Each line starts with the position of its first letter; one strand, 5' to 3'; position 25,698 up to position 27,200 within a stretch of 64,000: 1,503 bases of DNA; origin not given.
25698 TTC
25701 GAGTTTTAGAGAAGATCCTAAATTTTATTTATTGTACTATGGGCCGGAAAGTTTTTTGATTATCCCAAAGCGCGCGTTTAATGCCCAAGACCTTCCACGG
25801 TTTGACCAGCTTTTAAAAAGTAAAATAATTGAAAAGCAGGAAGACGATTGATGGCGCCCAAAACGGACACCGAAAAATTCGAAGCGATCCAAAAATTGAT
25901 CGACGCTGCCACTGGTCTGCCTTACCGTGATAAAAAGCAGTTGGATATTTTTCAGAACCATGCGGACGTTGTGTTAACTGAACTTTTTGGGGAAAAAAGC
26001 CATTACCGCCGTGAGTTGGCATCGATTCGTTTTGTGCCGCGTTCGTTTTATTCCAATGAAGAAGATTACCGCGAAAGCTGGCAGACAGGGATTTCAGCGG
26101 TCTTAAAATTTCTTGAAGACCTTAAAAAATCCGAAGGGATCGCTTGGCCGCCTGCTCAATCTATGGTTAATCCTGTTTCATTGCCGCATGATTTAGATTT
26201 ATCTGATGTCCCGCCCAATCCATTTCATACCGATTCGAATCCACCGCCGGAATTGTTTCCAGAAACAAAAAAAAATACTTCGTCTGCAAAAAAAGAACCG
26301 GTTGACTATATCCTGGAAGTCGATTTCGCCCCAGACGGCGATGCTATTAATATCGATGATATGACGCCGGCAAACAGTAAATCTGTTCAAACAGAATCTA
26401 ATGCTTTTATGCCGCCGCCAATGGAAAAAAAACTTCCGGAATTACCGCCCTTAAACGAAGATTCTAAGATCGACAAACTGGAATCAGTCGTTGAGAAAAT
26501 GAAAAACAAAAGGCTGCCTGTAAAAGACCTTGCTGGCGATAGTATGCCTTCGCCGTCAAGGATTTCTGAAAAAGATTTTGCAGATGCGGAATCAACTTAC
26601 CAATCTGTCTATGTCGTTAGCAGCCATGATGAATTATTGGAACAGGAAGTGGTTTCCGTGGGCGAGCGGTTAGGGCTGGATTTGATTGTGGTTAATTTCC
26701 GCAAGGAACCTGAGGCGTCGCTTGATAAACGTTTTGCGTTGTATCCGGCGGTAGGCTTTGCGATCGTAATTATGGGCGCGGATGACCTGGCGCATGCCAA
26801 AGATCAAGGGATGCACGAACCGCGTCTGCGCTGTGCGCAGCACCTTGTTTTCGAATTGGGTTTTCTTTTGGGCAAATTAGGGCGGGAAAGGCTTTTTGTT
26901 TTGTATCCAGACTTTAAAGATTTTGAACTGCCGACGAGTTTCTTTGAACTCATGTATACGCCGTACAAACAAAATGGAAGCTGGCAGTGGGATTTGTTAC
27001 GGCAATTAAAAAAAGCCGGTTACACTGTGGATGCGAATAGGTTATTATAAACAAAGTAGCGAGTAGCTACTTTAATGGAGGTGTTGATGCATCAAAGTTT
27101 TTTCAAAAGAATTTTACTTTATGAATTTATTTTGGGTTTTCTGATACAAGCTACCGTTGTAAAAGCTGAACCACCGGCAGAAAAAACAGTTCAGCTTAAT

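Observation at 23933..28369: Paired TIR-like (PF10137/COG4271-type) proteins flanking a YcxB-like membrane protein in a translationally coupled operon with secreted and DUF1223 proteins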

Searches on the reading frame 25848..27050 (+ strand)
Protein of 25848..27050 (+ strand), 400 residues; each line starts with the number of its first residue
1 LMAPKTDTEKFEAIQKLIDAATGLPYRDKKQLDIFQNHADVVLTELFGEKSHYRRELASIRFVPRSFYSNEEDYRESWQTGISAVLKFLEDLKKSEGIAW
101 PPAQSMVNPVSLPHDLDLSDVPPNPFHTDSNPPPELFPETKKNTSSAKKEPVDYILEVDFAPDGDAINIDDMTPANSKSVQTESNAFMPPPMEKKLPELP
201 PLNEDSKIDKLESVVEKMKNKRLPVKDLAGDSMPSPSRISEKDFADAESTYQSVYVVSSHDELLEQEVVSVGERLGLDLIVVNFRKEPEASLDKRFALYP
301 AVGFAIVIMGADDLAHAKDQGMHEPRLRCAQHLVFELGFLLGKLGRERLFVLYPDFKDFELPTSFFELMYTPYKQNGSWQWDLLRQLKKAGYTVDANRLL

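Call 3: search_protein_families(library=pfam, proteins=[window:25848-27050:+], max_evalue=0.1)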
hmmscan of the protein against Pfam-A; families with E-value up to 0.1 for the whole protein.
window:25848-27050:+ (400 aa): 1 family
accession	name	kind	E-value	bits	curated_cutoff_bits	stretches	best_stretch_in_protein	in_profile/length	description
PF10137.14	CAP12-PCTIR_TIR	-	2e-12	47.6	24.7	1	254-372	2-116/119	CAP12/Pycsar effector protein, TIR domain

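Call 4: search_protein_families(library=padloc, proteins=[window:25848-27050:+], max_evalue=0.1)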
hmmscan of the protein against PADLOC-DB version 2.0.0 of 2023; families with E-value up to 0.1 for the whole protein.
window:25848-27050:+ (400 aa): 9 families
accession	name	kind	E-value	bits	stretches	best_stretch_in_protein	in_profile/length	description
PDLC05005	PDC-S35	-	2.8e-39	133.4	2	238-399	105-262/264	-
PDLC05007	PDC-S35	-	3.2e-31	107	1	160-399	46-277/278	-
PDLC05004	PDC-S35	-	7.9e-29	99.1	1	245-398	113-263/265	-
PDLC05006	PDC-S35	-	1.2e-23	81.7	1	228-398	59-230/231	-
PDLC05003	PDC-S35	-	1.4e-16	58.8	1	227-398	65-239/245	-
PDLC00731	Effector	-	2.8e-12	44.3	1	302-377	208-279/306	TIR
PDLC02371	PycTIR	-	1.3e-10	39.2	1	301-389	203-273/288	-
PDLC00732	Effector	-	2.8e-09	34.3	1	303-373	205-271/301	TIR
PDLC00729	Effector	-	3.5e-07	27.9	1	303-378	58-127/310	TIR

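Call 5: search_protein_families(library=ncbifam, proteins=[window:25848-27050:+], max_evalue=0.1)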
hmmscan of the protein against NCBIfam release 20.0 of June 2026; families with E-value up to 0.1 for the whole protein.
window:25848-27050:+ (400 aa): 3 families
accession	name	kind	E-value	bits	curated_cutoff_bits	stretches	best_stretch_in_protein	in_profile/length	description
NF050172.1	CDNTAsCap12CFB2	equivalog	2e-06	27.2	450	1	303-378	56-125/312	CBASS system CD-NTase-associated NAD(+) hydrolase Cap12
NF008641.0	PRK11633.1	equivalog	0.026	14.9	150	0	46-143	27-128/228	cell division protein DedD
NF050171.1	CDNTAsCap12CFB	equivalog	0.047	12.9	450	1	304-352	59-103/305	CBASS system CD-NTase-associated NAD(+) hydrolase Cap12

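Call 7: search_solved_structures(query=window:25848-27050:+, max_evalue=1, show_alignments=2)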
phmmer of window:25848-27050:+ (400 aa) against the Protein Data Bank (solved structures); distinct sequences matched with E-value up to 1: 2.
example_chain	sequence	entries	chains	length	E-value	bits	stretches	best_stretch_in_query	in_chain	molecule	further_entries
7un8_A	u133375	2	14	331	0.017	17.2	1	292-383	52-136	CD-NTase-associated protein 12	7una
9lmq_A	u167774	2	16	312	0.18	13.9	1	289-364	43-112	CD-NTase-associated protein 12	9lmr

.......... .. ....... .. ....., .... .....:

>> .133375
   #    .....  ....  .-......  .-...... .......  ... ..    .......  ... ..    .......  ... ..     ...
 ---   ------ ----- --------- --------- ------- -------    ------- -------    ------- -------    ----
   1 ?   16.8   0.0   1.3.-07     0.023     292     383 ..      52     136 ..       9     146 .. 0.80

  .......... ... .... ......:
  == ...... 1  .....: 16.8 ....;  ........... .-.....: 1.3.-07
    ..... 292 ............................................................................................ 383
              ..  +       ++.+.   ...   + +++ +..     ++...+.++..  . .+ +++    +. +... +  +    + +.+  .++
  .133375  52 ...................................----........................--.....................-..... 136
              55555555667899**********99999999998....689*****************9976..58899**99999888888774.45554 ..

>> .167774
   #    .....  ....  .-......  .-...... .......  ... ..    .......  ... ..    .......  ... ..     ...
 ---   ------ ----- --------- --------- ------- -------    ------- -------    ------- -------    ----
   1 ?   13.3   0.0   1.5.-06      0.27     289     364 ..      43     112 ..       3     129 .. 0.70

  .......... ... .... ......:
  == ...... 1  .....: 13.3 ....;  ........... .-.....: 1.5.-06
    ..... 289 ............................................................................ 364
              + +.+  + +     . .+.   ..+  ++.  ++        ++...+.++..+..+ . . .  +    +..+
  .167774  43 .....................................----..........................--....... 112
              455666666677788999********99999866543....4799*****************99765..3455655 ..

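Call 9: find_homologous_proteins(query=window:25848-27050:+)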
Query window:25848-27050:+ (400 aa): 9 proteins with E <= 0.001 among 5720 candidates.
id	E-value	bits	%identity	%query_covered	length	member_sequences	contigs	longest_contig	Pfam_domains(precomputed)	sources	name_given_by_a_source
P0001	3.9e-266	900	100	100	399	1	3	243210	PF10137.15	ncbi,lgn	-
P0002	3.4e-32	130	36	38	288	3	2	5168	PF10137.15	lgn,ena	-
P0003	1.9e-24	104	38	39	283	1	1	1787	PF10137.15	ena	-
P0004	6.5e-24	103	35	48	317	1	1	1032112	PF10137.15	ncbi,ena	-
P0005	2.0e-23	101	31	38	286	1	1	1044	PF10137.15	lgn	-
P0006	7.9e-23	99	38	39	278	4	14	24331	PF10137.15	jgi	jgi:predicted nucleotide-binding protein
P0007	1.2e-22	98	34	47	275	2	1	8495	PF10137.15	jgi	jgi:predicted nucleotide-binding protein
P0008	4.5e-21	93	38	37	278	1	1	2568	PF10137.15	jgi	jgi:predicted nucleotide-binding protein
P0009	1.4e-19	88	36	37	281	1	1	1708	PF10137.15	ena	-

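Call 10: find_related_loci(query=window:25848-27050:+, collection=genome_contigs, flank=8000)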
Query window:25848-27050:+ (400 aa) in genome_contigs; peptide patterns used: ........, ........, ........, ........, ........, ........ (x = any residue, [..] = any of these).
81 stretches matched a pattern, but none encodes a relative of the query by tblastn (E <= 1e-3).

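Call 12: find_encoding_contigs(protein=P0001, flank=10000, max_places=5)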
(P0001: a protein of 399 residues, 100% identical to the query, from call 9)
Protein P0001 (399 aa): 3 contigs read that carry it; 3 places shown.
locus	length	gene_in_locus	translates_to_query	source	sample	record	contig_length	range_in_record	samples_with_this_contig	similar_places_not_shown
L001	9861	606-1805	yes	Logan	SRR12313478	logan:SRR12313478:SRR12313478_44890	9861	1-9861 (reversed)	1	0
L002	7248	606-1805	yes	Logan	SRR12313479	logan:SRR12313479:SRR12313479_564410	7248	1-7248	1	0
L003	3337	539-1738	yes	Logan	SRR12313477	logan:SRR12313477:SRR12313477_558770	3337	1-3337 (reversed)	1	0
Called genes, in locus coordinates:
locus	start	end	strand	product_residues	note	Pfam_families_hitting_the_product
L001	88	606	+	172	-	PF14317:YcxB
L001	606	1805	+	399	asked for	PF10137:CAP12-PCTIR_TIR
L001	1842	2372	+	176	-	-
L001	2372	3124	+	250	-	PF06764:DUF1223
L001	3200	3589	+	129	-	PF07963:N_methyl, PF16732:ComP_DUS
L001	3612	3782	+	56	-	PF13396:PLDc_N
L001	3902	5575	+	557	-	PF00801:PKD, PF18911:PKD_4, PF00801:PKD, PF18911:PKD_4, PF00801:PKD, PF18911:PKD_4, PF18911:PKD_4, PF00801:PKD, +7 more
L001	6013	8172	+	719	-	PF00270:DEAD, PF00271:Helicase_C, PF16124:RecQ_Zn_bind, PF09382:RQC, PF00570:HRDC, PF14493:HTH_40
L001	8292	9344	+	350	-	PF21320:WHD_Rv2258c, PF13489:Methyltransf_23, PF01209:Ubie_methyltran (weak), PF08704:GCD14 (weak), PF13649:Methyltransf_25, PF13847:Methyltransf_31, PF08241:Methyltransf_11, PF08242:Methyltransf_12, +1 more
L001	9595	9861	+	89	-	?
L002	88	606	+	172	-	PF14317:YcxB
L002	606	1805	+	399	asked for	PF10137:CAP12-PCTIR_TIR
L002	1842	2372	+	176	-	-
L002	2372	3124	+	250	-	PF06764:DUF1223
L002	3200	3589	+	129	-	PF07963:N_methyl, PF16732:ComP_DUS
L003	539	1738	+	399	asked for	PF10137:CAP12-PCTIR_TIR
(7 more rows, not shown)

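Call 14: find_encoding_contigs(protein=P0002, flank=10000, max_places=4)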
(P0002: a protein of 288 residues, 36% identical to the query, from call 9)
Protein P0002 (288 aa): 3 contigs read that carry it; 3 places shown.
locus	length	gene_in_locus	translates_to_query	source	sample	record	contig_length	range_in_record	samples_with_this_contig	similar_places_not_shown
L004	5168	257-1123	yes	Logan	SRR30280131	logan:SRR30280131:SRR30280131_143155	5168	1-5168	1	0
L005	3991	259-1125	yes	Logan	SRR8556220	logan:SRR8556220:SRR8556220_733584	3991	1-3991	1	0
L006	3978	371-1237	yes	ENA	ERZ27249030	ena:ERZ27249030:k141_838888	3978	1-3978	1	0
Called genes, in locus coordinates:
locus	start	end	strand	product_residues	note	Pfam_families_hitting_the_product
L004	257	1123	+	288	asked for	PF10137:CAP12-PCTIR_TIR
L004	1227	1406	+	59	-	-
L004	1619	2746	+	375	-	-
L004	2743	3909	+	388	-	PF00534:Glycos_transf_1, PF13692:Glyco_trans_1_4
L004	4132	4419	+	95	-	-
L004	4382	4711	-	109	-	-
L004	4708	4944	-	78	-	-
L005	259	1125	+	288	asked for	PF10137:CAP12-PCTIR_TIR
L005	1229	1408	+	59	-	-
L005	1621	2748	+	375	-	-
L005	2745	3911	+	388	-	PF00534:Glycos_transf_1, PF13692:Glyco_trans_1_4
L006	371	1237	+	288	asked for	PF10137:CAP12-PCTIR_TIR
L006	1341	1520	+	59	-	-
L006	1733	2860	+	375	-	-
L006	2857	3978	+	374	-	?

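Call 15: find_encoding_contigs(protein=P0004, flank=10000, max_places=3)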
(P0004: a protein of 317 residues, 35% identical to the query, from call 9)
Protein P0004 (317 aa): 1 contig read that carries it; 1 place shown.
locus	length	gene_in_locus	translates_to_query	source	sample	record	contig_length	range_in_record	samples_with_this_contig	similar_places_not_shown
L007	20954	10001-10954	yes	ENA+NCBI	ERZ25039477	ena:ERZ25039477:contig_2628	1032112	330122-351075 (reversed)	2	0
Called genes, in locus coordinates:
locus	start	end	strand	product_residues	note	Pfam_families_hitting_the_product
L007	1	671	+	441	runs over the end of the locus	PF13522:GATase_6, PF13537:GATase_7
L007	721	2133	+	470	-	PF02844:GARS_N, PF01071:GARS_A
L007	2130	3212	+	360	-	PF08282:Hydrolase_3, PF12710:HAD (faint), PF00702:Hydrolase (weak)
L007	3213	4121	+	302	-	PF01913:FTR, PF02741:FTR_C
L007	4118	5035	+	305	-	PF00294:PfkB, PF08543:Phos_pyr_kin (weak)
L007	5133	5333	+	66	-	-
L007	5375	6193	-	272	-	PF13507:GATase_5, PF00117:GATase (weak)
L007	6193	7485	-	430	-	PF00586:AIRS, PF02769:AIRS_C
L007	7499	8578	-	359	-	PF18072:FGAR-AT_linker, PF00586:AIRS, PF02769:AIRS_C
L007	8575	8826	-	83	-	PF02700:PurS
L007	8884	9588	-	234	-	PF02769:AIRS_C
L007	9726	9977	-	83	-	-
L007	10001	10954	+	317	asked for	PF10137:CAP12-PCTIR_TIR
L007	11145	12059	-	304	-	PF01384:PHO4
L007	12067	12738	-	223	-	PF01865:PhoU_div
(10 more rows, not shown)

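Call 31: search_protein_families(library=pfam, alignment_id=A2, max_evalue=0.001)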
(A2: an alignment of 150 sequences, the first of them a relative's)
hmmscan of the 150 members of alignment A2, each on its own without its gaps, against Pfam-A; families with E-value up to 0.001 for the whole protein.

A. member 1, P0001 (399 aa): 1 family
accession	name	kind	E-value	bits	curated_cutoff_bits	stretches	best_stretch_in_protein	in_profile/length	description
PF10137.14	CAP12-PCTIR_TIR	-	2e-12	47.6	24.7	1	253-371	2-116/119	CAP12/Pycsar effector protein, TIR domain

B. families by the number of members that match (of 150 scanned): 16 families
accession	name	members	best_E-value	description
PF10137.14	CAP12-PCTIR_TIR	61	4.7e-41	CAP12/Pycsar effector protein, TIR domain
PF09509.15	Hypoth_Ymh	5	3.3e-35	Protein of unknown function (Hypoth_ymh)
PF13676.11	TIR_2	4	1.5e-09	TIR domain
PF18742.7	DpnII-MboI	3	9.8e-25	REase_DpnII-MboI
PF19960.5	EAD7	2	3.3e-15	Effector-associated domain 7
PF18864.6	AbiTii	1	4.8e-30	AbiTii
PF00583.31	Acetyltransf_1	1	1.6e-18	Acetyltransferase (GNAT) family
PF13508.13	Acetyltransf_7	1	1.9e-11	Acetyltransferase (GNAT) domain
PF13673.13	Acetyltransf_10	1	3.1e-08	Acetyltransferase (GNAT) domain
PF21093.3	Nup188_N-subdom_III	1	5e-07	Nucleoporin Nup188, N-terminal subdomain III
PF04678.18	MCU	1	1.4e-05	Mitochondrial calcium uniporter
PF13302.13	Acetyltransf_3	1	1.5e-05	Acetyltransferase (GNAT) domain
PF13420.13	Acetyltransf_4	1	3.4e-05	Acetyltransferase (GNAT) domain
PF13620.12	CarboxypepD_reg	1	5.7e-05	Carboxypeptidase regulatory-like domain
PF08445.16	FR47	1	8.4e-05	FR47-like protein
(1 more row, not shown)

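Call 35: find_homologous_proteins(query=A3, max_evalue=1e-10)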
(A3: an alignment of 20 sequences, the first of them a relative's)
Query A3 (20 sequences) (399 aa, profile of the alignment): 26 proteins with E <= 1e-10 among 8000 candidates.
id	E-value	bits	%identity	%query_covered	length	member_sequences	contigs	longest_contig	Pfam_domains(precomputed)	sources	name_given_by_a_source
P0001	6.3e-101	357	100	100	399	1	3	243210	PF10137.15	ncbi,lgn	-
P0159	1.8e-85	306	31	37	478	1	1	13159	PF10137.15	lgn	-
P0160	2.9e-78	282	37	37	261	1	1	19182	PF10137.15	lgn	-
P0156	2.2e-74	269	28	26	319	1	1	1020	-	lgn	-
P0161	3.8e-67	245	36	37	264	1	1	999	PF10137.15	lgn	-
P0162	2.3e-54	203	29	49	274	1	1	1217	PF10137.15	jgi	jgi:predicted nucleotide-binding protein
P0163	3.9e-52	196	36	37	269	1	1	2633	PF10137.15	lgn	-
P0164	3.5e-49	186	32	51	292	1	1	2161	PF10137.15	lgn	-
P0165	8.8e-49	185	37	42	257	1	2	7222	PF10137.15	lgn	-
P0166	5.1e-48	182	35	49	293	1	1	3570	PF10137.15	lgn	-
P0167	1.8e-46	177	33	49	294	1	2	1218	PF10137.15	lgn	-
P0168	4.9e-46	176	34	51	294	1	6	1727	PF10137.15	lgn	-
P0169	7.3e-46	175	35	49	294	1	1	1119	PF10137.15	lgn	-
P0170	2.0e-45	174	32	49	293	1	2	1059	PF10137.15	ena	-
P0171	5.9e-45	172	27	56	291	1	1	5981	PF10137.15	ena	-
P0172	1.9e-44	171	33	53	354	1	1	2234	PF10137.15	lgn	-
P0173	6.8e-44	169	31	41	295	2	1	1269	PF10137.15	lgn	-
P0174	9.9e-43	165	30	48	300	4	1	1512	PF10137.15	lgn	-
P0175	6.9e-41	159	26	61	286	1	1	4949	PF10137.15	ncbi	-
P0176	2.3e-40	157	34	39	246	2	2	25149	PF10137.15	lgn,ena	-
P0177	3.1e-40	157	32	36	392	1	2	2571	PF10137.15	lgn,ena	-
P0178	4.9e-37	146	27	56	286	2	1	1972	PF10137.15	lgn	-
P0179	4.8e-36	143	32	37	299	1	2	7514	PF10137.15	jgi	jgi:predicted nucleotide-binding protein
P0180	1.8e-33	135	30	38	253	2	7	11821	PF10137.15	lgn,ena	-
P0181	9.9e-32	129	30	36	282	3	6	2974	PF10137.15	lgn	-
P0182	7.9e-23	100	32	37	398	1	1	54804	PF10137.15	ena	-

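Call 37: find_encoding_contigs(protein=P0159, flank=10000, max_places=4)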
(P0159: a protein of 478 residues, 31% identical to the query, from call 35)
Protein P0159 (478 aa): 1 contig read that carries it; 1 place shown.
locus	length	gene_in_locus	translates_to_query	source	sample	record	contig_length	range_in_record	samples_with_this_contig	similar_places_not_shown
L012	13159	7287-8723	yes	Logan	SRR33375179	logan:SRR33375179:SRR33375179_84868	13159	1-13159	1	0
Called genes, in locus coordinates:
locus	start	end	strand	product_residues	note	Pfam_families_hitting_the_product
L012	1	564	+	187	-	?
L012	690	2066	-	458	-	PF07992:Pyr_redox_2, PF13434:Lys_Orn_oxgnase (faint), PF13738:Pyr_redox_3, PF00070:Pyr_redox, PF02852:Pyr_redox_dim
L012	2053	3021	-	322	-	PF01207:Dus, PF00977:His_biosynth (weak)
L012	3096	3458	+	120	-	PF04241:DUF423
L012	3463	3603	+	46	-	-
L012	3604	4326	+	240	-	PF01925:TauE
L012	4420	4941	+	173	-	-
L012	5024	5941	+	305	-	PF02156:Glyco_hydro_26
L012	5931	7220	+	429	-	PF00919:UPF0004, PF04055:Radical_SAM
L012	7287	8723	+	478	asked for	PF10137:CAP12-PCTIR_TIR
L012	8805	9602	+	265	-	PF05359:DUF748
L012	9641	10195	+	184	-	PF01641:SelR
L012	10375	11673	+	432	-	PF02743:dCache_1, PF21623:HK_sensor_dom_bact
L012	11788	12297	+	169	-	-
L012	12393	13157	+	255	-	?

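Call 73: search_protein_families(library=padloc, proteins=[P0002], max_evalue=0.01)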
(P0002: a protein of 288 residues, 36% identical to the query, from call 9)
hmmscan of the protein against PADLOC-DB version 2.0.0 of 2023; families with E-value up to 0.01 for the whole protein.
P0002 (288 aa): 9 families
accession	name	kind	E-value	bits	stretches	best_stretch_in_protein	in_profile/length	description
PDLC05005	PDC-S35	-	3.8e-78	260.8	1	32-286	7-262/264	-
PDLC05007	PDC-S35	-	6.4e-65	217.6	1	117-286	114-277/278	-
PDLC05004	PDC-S35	-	2.1e-58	196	1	32-285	20-263/265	-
PDLC05006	PDC-S35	-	4.7e-50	168.1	1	116-285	59-230/231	-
PDLC05003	PDC-S35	-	1.7e-43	147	1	112-286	63-240/245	-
PDLC00731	Effector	-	7.9e-15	52.6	1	188-257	206-271/306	TIR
PDLC00732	Effector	-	2.9e-12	44.1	1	188-256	202-266/301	TIR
PDLC00729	Effector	-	1.2e-11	42.6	1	189-265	56-126/310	TIR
PDLC02371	PycTIR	-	4.8e-10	37.3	1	184-258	197-257/288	-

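Call 81: find_encoding_contigs(protein=P0160, flank=10000, max_places=2)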
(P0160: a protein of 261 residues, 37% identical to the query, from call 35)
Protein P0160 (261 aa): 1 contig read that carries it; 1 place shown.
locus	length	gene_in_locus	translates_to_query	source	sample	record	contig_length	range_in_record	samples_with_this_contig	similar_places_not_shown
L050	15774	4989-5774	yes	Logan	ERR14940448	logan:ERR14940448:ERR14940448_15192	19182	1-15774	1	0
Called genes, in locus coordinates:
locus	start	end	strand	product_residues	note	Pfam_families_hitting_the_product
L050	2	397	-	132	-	?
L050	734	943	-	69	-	-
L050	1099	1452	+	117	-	-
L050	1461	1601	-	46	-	-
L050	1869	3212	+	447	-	PF14082:SduA_C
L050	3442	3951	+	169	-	-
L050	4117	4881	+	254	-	-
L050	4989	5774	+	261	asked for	PF10137:CAP12-PCTIR_TIR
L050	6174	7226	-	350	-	-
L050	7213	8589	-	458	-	PF02463:SMC_N (faint), PF11398:DUF2813 (faint), PF13175:AAA_15, PF00005:ABC_tran (weak), PF13304:AAA_21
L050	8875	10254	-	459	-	PF00515:TPR_1 (faint), PF07719:TPR_2 (faint), PF13181:TPR_8 (faint), PF13424:TPR_12 (faint)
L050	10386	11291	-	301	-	PF13391:HNH_2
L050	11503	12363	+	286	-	-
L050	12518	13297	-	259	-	PF03692:CxxCxxCC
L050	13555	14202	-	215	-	-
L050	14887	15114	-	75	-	PF05263:DUF722 (weak)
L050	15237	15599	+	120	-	-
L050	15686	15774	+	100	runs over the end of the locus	-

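Call 82: find_encoding_contigs(protein=P0176, flank=10000, max_places=2)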
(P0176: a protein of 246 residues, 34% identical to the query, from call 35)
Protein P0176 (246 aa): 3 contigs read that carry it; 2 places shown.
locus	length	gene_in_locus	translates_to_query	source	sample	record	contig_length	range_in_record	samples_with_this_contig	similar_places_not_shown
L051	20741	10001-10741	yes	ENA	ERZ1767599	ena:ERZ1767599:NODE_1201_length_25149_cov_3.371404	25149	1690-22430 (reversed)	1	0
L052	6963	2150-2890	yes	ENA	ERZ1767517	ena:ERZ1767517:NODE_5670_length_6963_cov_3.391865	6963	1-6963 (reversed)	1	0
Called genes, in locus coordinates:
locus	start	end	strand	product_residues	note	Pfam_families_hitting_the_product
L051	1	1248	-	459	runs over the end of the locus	PF03432:Relaxase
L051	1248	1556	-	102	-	PF21983:NikA-like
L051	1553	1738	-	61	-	-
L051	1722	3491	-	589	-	-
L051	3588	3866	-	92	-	-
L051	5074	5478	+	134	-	PF12844:HTH_19, PF13560:HTH_31, PF15731:MqsA_antitoxin (faint), PF01381:HTH_3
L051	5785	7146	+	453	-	PF13173:AAA_14, PF13635:DUF4143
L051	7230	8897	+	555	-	PF12161:HsdM_N, PF02384:N6_Mtase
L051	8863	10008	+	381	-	PF01420:Methylase_S (weak)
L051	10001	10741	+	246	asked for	PF10137:CAP12-PCTIR_TIR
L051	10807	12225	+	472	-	-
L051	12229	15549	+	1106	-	PF04313:HSDR_N, PF04851:ResIII, PF18766:SWI2_SNF2, PF22679:T1R_D3-like, PF11867:T1RH-like_C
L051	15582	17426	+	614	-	PF03235:GmrSD_N, PF07510:GmrSD_C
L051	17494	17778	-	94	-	PF20648:DUF6809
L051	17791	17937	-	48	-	-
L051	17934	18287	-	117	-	PF14198:TnpV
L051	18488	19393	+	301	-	PF01381:HTH_3 (weak), PF13443:HTH_26, PF02661:Fic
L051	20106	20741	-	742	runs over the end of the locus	-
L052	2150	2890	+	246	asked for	PF10137:CAP12-PCTIR_TIR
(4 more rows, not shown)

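Call 84: predict_structure(alignment_id=A5)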
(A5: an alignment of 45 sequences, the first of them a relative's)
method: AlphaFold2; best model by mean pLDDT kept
length: 399 residues; sequences in the alignment: 45
mean_pLDDT: 77.9   pTM: 0.48
mean pLDDT of the five models: 77.9, 77.4, 77.3, 76.3, 75.5
residues with pLDDT >= 90: 218; 70-90: 35; 50-70: 69; < 50: 77
segments of 3 or more residues with pLDDT < 50: 98-101, 103-117, 124-126, 128-130, 135-145, 154-156, 169-171, 175-178, 180-186, 223-234
pLDDT, mean of each block of 10 residues (from residue 1): 87 97 97 97 94 96 96 97 97 68 43 48 48 48 48 51 47 46 49 61 66 74 46 48 59 94 97 96 85 91 97 94 94 95 96 96 86 97 96 95
secondary structure, 60 per line:
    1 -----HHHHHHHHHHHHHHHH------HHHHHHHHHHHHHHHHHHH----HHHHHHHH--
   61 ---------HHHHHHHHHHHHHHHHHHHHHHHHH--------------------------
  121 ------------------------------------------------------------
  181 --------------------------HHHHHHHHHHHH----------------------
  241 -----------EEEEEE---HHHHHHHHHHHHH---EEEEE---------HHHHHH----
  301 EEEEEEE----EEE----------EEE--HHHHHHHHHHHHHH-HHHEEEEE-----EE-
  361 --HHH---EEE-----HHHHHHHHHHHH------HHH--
elements in order: H6-21 H28-46 H51-58 H70-94 H207-218 E252-257 H261-273 E277-281 H291-296 E301-307 E312-314 E325-327 H330-343 E348-352 E369-371 H377-388
